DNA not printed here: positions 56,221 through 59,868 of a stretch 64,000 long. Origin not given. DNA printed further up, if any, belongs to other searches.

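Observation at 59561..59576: A G16 homopolymer between the start codon and the signal peptide of the autotransporter: a candidate slipped-strand phase-variation switch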

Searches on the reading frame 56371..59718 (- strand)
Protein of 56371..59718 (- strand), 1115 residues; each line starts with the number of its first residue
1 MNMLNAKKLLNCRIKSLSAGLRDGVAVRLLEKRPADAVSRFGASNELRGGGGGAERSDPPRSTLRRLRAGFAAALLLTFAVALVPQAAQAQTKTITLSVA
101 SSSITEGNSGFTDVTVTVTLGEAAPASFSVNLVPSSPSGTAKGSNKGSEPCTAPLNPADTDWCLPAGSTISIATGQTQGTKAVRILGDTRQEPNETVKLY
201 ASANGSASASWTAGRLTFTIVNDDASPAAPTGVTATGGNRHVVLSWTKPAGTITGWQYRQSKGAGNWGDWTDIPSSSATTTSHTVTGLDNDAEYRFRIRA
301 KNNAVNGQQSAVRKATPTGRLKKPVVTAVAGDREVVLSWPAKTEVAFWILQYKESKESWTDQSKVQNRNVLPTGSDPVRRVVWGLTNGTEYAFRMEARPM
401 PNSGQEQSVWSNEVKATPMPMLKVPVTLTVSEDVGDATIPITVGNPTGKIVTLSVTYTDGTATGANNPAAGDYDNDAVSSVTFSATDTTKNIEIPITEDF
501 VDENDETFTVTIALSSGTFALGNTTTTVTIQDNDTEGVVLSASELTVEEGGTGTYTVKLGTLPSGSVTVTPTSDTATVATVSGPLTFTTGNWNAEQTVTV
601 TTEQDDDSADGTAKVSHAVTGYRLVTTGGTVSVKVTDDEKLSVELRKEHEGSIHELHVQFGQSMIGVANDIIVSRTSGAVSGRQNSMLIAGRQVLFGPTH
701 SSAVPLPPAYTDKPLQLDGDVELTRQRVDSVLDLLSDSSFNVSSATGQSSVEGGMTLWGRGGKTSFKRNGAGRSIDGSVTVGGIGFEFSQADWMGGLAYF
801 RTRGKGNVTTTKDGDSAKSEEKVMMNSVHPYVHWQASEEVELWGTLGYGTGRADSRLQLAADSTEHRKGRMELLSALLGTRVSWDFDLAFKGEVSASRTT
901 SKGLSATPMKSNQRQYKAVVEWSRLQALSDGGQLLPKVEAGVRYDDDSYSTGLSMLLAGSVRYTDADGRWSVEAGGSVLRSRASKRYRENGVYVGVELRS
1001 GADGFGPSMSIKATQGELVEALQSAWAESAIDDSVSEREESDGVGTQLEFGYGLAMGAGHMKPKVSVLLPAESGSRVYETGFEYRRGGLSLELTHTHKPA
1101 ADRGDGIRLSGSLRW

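Call 5: search_protein_families(library=pfam, proteins=[window:56371-59718:-], max_evalue=0.01)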
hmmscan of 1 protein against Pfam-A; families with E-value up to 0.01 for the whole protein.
window:56371-59718:- (1115 aa): 4 families
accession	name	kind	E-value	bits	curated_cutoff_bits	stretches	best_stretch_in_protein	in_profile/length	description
PF00041.27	fn3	-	8.1e-13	48.8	25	1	229-313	2-81/84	Fibronectin type III domain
PF03160.20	Calx-beta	-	1e-09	38.9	27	1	427-534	14-119/119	Calx-beta domain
PF25059.1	FN3_DSCAM-DSCAML_C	-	0.00017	22.3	39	0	257-308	26-72/89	DSCAM/DSCAML C-terminal Fn3-like domain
PF16656.11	Pur_ac_phosph_N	-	0.00099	20.1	30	0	235-313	8-89/93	Purple acid Phosphatase, N-terminal domain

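Call 8: find_encoding_contigs(protein=window:56371-59718:-, flank=10000, max_places=10)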
Protein window:56371-59718:- (1115 aa): no gene with exactly this product is on record in the collection.
